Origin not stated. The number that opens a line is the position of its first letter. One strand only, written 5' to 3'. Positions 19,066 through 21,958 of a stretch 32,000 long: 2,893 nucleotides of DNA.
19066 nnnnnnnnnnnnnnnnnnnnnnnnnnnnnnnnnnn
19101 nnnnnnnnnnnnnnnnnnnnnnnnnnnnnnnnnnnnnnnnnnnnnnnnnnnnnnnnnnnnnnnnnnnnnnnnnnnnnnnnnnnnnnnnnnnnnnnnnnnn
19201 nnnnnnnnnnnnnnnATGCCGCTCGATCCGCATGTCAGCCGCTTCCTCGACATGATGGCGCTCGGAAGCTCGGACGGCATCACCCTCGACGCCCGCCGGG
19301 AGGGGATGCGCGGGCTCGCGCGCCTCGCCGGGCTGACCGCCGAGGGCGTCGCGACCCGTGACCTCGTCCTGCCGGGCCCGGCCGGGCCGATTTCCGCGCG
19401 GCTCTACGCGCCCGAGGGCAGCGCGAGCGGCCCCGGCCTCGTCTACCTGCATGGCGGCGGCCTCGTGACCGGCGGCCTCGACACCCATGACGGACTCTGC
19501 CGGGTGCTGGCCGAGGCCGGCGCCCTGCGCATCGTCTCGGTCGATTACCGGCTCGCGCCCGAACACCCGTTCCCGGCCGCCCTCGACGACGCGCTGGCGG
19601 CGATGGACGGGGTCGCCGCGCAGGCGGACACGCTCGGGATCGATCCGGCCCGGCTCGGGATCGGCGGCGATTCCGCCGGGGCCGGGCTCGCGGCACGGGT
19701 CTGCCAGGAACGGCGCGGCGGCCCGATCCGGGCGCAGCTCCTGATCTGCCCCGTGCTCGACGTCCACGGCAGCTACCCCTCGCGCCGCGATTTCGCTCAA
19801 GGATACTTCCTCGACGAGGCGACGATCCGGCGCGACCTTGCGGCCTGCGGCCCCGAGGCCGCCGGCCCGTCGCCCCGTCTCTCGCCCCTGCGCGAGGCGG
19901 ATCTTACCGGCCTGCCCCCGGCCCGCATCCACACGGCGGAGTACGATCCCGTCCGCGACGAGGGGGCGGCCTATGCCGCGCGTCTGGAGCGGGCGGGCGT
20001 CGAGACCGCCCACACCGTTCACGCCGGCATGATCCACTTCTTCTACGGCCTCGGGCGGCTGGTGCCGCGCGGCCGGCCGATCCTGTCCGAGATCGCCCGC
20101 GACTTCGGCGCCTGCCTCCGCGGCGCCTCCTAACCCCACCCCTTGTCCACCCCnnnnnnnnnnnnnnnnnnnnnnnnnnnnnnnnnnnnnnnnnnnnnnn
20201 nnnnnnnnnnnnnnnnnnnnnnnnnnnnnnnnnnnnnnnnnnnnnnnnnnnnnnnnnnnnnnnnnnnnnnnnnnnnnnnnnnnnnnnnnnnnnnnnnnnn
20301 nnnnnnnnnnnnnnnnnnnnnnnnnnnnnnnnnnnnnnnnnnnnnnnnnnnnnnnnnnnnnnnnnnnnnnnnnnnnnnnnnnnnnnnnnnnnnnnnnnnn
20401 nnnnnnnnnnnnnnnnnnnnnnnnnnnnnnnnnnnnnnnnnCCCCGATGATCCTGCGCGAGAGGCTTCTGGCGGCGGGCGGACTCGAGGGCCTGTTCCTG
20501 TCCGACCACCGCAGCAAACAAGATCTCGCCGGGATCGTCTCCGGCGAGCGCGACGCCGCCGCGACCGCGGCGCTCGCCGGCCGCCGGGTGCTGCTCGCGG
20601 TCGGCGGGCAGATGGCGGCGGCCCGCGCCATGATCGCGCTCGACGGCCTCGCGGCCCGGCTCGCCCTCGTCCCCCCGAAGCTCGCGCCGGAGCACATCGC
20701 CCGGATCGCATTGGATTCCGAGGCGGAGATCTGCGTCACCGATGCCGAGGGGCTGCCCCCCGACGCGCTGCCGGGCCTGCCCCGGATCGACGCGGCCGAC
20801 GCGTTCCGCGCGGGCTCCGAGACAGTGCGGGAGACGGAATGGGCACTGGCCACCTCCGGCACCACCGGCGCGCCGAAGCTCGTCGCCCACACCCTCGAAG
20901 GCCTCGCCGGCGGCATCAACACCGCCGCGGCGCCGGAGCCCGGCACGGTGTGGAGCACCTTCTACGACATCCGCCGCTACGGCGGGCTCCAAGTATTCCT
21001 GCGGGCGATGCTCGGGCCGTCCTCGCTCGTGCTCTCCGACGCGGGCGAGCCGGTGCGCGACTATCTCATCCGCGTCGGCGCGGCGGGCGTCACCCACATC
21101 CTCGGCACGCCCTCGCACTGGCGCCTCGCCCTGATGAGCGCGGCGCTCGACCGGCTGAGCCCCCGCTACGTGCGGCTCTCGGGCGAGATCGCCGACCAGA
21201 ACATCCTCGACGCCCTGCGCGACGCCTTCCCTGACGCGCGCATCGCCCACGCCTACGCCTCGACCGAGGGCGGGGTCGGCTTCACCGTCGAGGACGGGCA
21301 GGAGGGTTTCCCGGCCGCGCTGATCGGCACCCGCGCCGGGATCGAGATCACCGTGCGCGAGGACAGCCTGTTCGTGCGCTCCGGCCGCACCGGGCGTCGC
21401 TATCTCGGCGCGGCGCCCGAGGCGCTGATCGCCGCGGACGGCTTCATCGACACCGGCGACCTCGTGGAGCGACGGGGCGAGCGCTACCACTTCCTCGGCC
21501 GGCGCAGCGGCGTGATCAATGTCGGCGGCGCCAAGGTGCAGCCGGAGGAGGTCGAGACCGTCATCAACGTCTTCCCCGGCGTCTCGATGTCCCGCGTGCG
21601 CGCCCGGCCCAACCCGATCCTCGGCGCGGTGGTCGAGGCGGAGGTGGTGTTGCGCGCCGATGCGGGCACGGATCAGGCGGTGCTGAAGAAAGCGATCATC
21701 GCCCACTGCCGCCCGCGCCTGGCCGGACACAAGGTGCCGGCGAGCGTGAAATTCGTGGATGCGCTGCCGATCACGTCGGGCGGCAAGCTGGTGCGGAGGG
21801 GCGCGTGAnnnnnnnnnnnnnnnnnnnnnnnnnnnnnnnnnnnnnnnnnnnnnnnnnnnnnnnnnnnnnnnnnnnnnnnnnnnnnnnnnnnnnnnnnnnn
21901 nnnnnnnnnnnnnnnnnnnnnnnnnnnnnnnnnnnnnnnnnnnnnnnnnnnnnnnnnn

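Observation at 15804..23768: Orphan carrier-protein pathway built around a tRNA-synthetase-like amino acid:carrier-protein ligase, directly abutting exopolysaccharide genes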

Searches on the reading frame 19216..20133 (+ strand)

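Call 3: search_protein_families(library=pfam, proteins=[window:19216-20133:+], max_evalue=0.01)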
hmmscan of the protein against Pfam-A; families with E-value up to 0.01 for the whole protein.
window:19216-20133:+ (305 aa): 3 families
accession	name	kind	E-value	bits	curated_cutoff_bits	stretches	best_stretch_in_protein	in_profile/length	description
PF07859.19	Abhydrolase_3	-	2.4e-61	207.6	25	1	75-277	1-209/210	alpha/beta hydrolase fold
PF20434.5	BD-FAE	-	8.9e-14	52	26.8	1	64-160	4-104/215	BD-FAE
PF00135.34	COesterase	-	0.00013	21.5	27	1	64-160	91-198/515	Carboxylesterase family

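Call 4: search_protein_families(library=ncbifam, proteins=[window:19216-20133:+], max_evalue=0.01)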
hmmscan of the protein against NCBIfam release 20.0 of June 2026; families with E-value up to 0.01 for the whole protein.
window:19216-20133:+ (305 aa): 12 families
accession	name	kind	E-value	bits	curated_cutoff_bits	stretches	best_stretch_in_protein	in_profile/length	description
NF058653.1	LipP1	equivalog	3.8e-82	275.5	350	1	11-296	7-299/300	LipP1 family hormone-sensitive lipase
NF033149.0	CHL_hydrolase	equivalog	1.1e-62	211.7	500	1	1-291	1-299/310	chloramphenicol hydrolase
NF007547.0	PRK10162.1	equivalog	6.5e-40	137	389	1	42-298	55-316/321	acetyl esterase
NF058651.1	GESAG_HSLs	subfamily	7.2e-30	104.1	430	1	57-276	52-270/296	GESAG motif subfamily hormone-sensitive lipase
NF058649.1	GTSAG_HSLs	subfamily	1.7e-24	86.8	380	1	66-294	82-305/312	GTSAG motif subfamily hormone-sensitive lipase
NF058650.1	GCSAG_HSLs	subfamily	1.6e-13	50.9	410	1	75-278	88-291/314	GCSAG motif subfamily hormone-sensitive lipase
NF052354.1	EstLipQMycob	equivalog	0.00012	20.9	700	1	97-160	191-253/418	esterase LipQ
NF052352.1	TriaclglyLipLipYMycb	equivalog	0.00019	20.7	450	1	147-298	259-396/397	triacylglycerol lipase LipY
NF042968.1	AcxylEst_AxeA1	equivalog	0.00083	17.8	700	1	64-164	41-139/459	acetylxylan esterase AxeA1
NF058665.1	HaHSL_fam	equivalog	0.0025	17.2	320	1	61-166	51-148/260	hormone-sensitive lipase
NF041902.1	pecacetest_PaeX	equivalog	0.0042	16.1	550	1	120-162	126-168/318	pectin acetylesterase PaeX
NF050058.1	e_dPHAscl_type1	hypoth_equivalog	0.0092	15.5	150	0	133-162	92-121/276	extracellular catalytic domain type 1 short-chain-length polyhydroxyalkanoate depolymerase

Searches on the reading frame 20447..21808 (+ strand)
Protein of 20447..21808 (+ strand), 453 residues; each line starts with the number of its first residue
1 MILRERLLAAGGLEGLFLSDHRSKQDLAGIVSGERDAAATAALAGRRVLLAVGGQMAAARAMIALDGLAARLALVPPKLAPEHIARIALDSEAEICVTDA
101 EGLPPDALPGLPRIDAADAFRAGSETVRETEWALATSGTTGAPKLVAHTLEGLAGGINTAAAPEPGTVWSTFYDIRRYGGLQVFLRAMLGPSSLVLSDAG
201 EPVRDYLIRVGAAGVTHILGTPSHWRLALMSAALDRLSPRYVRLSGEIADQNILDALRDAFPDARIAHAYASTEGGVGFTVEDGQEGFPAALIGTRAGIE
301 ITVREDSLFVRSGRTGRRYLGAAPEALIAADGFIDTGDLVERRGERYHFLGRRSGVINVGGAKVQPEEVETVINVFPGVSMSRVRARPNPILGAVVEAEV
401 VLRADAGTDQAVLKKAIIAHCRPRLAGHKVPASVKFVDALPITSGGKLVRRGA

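Call 3: search_protein_families(library=pfam, proteins=[window:20447-21808:+], max_evalue=0.01)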
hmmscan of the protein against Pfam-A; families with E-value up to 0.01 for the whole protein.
window:20447-21808:+ (453 aa): 2 families
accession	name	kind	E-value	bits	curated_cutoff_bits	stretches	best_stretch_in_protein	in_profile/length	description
PF00501.34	AMP-binding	-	2.7e-16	59.8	29.9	1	45-306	46-358/384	AMP-binding enzyme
PF13193.12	AMP-binding_C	-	6.2e-11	43.5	24.5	1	368-447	1-76/76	AMP-binding enzyme C-terminal domain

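Call 4: search_protein_families(library=ncbifam, proteins=[window:20447-21808:+], max_evalue=0.01)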
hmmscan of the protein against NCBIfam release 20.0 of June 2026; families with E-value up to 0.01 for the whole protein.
window:20447-21808:+ (453 aa): 84 families (the best 25 are shown)
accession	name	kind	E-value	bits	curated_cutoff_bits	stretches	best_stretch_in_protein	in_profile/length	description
NF004511.1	PRK05852.1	equivalog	3.3e-23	82.1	650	1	58-451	87-498/505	FadD7 family fatty acid--CoA ligase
TIGR01923.1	menE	equivalog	5e-23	81.6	330.15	1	45-451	24-440/442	o-succinylbenzoate--CoA ligase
NF004814.0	PRK06164.1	equivalog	1.7e-22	79.7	677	2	323-446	397-516/540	acyl-CoA synthetase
NF005801.1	PRK07656.1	equivalog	5.5e-22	78.1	657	1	250-451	292-497/500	FadD3 family acyl-CoA ligase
NF004837.0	PRK06187.1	subfamily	1.1e-21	76.8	476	1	134-451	176-516/531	long-chain-fatty-acid--CoA ligase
TIGR01733.1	AA-adenyl-dom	subfamily_domain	8.7e-21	74.2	317.4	2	44-284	24-282/409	amino acid adenylation domain-containing protein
NF005863.0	PRK07798.1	subfamily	5.4e-20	71.5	543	1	345-447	423-521/540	acyl-CoA synthetase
NF004822.0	PRK06178.1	equivalog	7.7e-20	71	782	1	325-449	439-559/571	acyl-CoA synthetase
NF006182.0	PRK08316.1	subfamily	7.9e-20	70.8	663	1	317-451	379-511/523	fatty acyl-CoA synthetase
NF006181.0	PRK08314.1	subfamily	1.2e-19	70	705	1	325-451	421-548/563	long-chain-fatty-acid--CoA ligase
NF003313.0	PRK04319.1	equivalog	3.9e-19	68.3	729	1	331-451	435-555/574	acetate--CoA ligase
TIGR03098.1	ligase_PEP_1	hypoth_equivalog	1.1e-18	67.1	592.35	1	336-451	400-512/517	acyl-CoA ligase (AMP-forming), exosortase A system-associated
NF005702.0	PRK07514.1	subfamily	2.6e-17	62.4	558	1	328-448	374-491/506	malonyl-CoA synthase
NF052269.1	Staph_lig_FadD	equivalog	3e-17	62.2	650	1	329-448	368-484/499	long-chain-fatty-acid--CoA ligase FadD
NF005858.0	PRK07787.1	subfamily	5.6e-17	61.3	575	2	310-451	327-466/471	acyl-CoA synthetase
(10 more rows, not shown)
